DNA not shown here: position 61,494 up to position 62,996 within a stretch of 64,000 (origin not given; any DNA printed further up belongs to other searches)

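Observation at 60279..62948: Three-gene hypothetical operon: HExxH protein, signal-peptide-bearing nitroreductase-fold protein and a TM-anchored protein, with a palindromic operator upstream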

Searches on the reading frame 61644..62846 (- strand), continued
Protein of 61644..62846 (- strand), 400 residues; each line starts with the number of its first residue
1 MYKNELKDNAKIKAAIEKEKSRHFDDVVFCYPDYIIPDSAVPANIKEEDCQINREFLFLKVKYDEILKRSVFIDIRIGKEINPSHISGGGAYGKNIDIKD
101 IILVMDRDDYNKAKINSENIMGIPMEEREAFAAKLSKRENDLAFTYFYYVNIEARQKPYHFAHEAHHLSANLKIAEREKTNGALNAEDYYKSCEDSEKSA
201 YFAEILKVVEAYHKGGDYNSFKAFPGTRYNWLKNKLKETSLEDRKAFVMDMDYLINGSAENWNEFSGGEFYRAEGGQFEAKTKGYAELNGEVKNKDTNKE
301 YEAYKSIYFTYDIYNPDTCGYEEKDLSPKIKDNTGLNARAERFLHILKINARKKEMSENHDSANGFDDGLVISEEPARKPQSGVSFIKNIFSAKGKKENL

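Call 65: search_solved_structures(query=A4, max_evalue=10, show_alignments=3)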
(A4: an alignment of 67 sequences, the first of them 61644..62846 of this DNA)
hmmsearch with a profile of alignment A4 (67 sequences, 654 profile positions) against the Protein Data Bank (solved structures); distinct sequences matched with E-value up to 10: 0.

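Call 66: search_protein_families(library=pfam, proteins=[P0132, P0133, P0141, P0146, P0149, P0164, P0170, P0131, P0130, P0186], max_evalue=1)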
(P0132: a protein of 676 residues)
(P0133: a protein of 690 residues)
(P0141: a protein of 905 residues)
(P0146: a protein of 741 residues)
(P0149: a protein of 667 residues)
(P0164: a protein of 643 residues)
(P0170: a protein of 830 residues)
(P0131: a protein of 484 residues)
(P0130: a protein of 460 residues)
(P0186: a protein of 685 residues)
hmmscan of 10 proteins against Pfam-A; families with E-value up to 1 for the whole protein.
P0132 (676 aa): 1 family
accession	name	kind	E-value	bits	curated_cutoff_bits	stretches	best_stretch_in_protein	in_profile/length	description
PF24815.1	HMG_WDHD1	-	0.036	14.5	51.6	0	534-557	17-40/51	WDHD1 HMG box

P0133 (690 aa): 0 families

P0141 (905 aa): 0 families

P0146 (741 aa): 1 family
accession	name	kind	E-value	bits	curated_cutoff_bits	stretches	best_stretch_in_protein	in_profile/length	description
PF09204.15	Colicin_immun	-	0.11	13.5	22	1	322-381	20-73/88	Bacterial self-protective colicin-like immunity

P0149 (667 aa): 0 families

P0164 (643 aa): 2 families
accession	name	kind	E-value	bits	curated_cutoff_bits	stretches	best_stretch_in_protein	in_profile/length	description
PF19355.4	DUF5932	-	0.019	15.2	23.7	1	512-564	3-54/111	Family of unknown function (DUF5932)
PF21709.3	ABC_C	-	0.29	12.1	27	1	389-455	2-70/86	Emaravirus ABC_C protein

P0170 (830 aa): 0 families

P0131 (484 aa): 1 family
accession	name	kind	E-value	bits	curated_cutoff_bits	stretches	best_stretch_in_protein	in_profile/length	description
PF04179.17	Init_tRNA_PT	-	0.17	12.6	22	1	174-241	7-72/114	Rit1 DUSP-like domain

P0130 (460 aa): 0 families

P0186 (685 aa): 3 families
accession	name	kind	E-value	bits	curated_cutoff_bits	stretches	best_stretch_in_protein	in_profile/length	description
PF21142.3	A2M_bMG2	-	0.011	16.1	25.5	1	413-483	22-92/119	Bacterial alpha-2 macroglobulin MG2 domain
PF21725.3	T7SS_signal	-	0.066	13.5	27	1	632-676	188-232/241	Putative T7SS secretion signal domain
PF16525.10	MHB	-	0.11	13.1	27.4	1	317-341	38-62/77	Haemophore, haem-binding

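Call 73: search_protein_families(library=padloc, proteins=[window:61644-62846:-, P0132, P0149], max_evalue=0.1)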
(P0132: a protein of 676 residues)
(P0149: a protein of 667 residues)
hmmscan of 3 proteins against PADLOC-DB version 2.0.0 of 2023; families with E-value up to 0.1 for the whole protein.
window:61644-62846:- (400 aa): 0 families

P0132 (676 aa): 0 families

P0149 (667 aa): 0 families

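Call 74: search_protein_families(library=phrogs, proteins=[window:61644-62846:-, P0132, P0149], max_evalue=0.1)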
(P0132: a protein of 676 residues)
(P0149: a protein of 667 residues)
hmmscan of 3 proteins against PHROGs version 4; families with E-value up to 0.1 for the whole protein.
window:61644-62846:- (400 aa): 0 families

P0132 (676 aa): 0 families

P0149 (667 aa): 0 families

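Call 81: search_dna_similar(query=window:61644-62846:-, collection=plasmids, mode=protein, max_evalue=0.001)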
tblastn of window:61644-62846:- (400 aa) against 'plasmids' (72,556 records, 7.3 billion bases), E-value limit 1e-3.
No match.

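Call 82: search_dna_similar(query=window:61644-62846:-, collection=phages, mode=protein, max_evalue=0.001)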
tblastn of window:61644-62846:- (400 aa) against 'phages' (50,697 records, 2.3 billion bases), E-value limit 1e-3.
No match.

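Call 83: find_related_loci(query=A1, collection=viral_contigs, flank=5000)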
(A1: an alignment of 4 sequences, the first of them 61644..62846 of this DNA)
Query A1 (400 aa) in viral_contigs; peptide patterns used: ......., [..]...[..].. (x = any residue, [..] = any of these).
46 stretches matched a pattern, but none encodes a relative of the query by tblastn (E <= 1e-3).
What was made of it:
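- There are no plasmid, phage or viral relatives (calls 81-83).
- Tried and rejected: No plasmid, phage or IMG/VR relatives of ORF1 (calls 81-83).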

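Call 87: fold_search(model_id=the predicted structure, library=viral)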
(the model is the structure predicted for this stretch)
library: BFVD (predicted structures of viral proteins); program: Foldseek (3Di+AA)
matches with E <= 10: 146; with E <= 0.001: 0
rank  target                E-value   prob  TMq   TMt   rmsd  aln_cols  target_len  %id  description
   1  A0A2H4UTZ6            1.3e-01  0.06  0.09  0.09  39.2       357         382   13  Uncharacterized protein [Bodo saltans virus]
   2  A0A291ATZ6            1.8e-01  0.09  0.11  0.13  28.2       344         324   10  F-box incomplete domain containing protein [Pandoravirus salinus]
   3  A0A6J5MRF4            3.0e-01  0.08  0.12  0.12  26.9       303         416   12  Uncharacterized protein [uncultured Caudovirales phage]
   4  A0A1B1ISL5            5.3e-01  0.03  0.10  0.09  23.1       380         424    9  (no name in the UniProt tables at hand)
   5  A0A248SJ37            5.3e-01  0.03  0.11  0.10  22.1       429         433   12  (no name in the UniProt tables at hand)
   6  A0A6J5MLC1            8.4e-01  0.03  0.08  0.09  30.1       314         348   12  Uncharacterized protein [uncultured Caudovirales phage]
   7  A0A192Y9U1            1.2e+00  0.06  0.10  0.15  19.2       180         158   13  Uncharacterized protein [Morganella phage vB_MmoM_MP1]
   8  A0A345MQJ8            1.3e+00  0.14  0.09  0.35  17.9       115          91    8  (no name in the UniProt tables at hand)
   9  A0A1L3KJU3            1.3e+00  0.05  0.10  0.05  30.0       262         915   12  (no name in the UniProt tables at hand)
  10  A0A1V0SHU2            1.4e+00  0.06  0.15  0.22  21.0       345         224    8  Putative nucleotidyltransferase [Klosneuvirus KNV1]
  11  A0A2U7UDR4            1.4e+00  0.05  0.09  0.09  25.3       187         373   10  Uncharacterized protein [Pandoravirus neocaledonia]
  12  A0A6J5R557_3          1.5e+00  0.04  0.12  0.06  28.6       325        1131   14  Uncharacterized protein [uncultured Caudovirales phage]
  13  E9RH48                1.6e+00  0.05  0.13  0.10  27.5       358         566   10  GP32 [Guinea pig cytomegalovirus (strain 22122)]
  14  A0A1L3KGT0            1.7e+00  0.03  0.11  0.07  26.9       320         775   13  (no name in the UniProt tables at hand)
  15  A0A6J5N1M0            1.8e+00  0.07  0.14  0.12  24.2       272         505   14  Uncharacterized protein [uncultured Caudovirales phage]
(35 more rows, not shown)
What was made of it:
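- On Gluzincin metallopeptidases: BFVD gave nothing (call 87).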

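Call 91: search_protein_families(library=pfam, alignment_id=A4, max_evalue=1)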
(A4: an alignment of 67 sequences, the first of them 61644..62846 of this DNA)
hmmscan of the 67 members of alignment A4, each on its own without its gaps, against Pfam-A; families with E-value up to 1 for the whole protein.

A. member 1, window:61644-62846:- (400 aa): 2 families
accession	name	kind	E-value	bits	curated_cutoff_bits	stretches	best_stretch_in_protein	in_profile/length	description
PF09204.15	Colicin_immun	-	0.0024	18.8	22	1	293-341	39-82/88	Bacterial self-protective colicin-like immunity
PF01781.23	Ribosomal_L38e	-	0.07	13.6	27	0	97-118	6-27/68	Ribosomal L38e protein family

B. families by the number of members that match (of 67 scanned): 69 families (the first 25 are shown)
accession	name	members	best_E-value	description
PF09204.15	Colicin_immun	3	0.0024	Bacterial self-protective colicin-like immunity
PF10263.15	SprT-like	3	0.048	SprT-like family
PF24074.1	DUF7366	2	0.009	Domain of unknown function (DUF7366)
PF11693.13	DUF2990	2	0.081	Protein of unknown function (DUF2990)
PF15890.11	Peptidase_Mx1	1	0.0026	Putative zinc-binding metallo-peptidase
PF20292.4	MC7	1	0.0077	ABC-three component (ABC-3C) system Middle Component 7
PF21142.3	A2M_bMG2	1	0.011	Bacterial alpha-2 macroglobulin MG2 domain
PF04343.18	DUF488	1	0.013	Domain of unknown function DUF488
PF19241.4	DUF5891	1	0.014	Family of unknown function (DUF5891)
PF09274.16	ParG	1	0.017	ParG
PF22343.1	Surface-like_ins_dom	1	0.018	Pilus-presented adhesin helical insertion domain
PF08171.16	Mad3_BUB1_II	1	0.018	Mad3/BUB1 homology region 2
PF19355.4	DUF5932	1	0.019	Family of unknown function (DUF5932)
PF19903.4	DUF6376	1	0.021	Family of unknown function (DUF6376)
PF00812.23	Ephrin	1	0.033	Ephrin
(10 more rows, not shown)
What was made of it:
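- Sub-threshold Pfam hits in single members go to SprT-like and Peptidase_Mx1 (call 91).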

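Call 105: find_encoding_contigs(protein=P0146, flank=5000, max_places=3)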
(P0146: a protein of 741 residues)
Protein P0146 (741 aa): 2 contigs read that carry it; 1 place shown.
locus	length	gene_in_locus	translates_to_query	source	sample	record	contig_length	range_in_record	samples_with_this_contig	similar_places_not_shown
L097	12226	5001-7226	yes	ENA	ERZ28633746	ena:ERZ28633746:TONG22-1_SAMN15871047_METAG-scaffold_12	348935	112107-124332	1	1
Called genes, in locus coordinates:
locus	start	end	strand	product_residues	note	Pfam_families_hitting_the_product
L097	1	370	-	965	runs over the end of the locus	PF12705:PDDEXK_1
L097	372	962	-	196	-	PF01725:Ham1p_like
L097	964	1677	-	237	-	PF01138:RNase_PH, PF03725:RNase_PH_C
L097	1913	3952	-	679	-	PF08323:Glyco_transf_5, PF20706:GT4-conflict, PF00534:Glycos_transf_1, PF13692:Glyco_trans_1_4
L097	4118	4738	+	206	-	PF01025:GrpE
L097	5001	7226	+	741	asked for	-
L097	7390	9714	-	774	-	PF13491:FtsK_4TM, PF17854:FtsK_alpha, PF01580:FtsK_SpoIIIE, PF09397:FtsK_gamma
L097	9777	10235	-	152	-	PF01230:HIT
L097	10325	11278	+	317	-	PF00698:Acyl_transf_1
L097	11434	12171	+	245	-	PF00106:adh_short, PF08659:KR, PF13561:adh_short_C2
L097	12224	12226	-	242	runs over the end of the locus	-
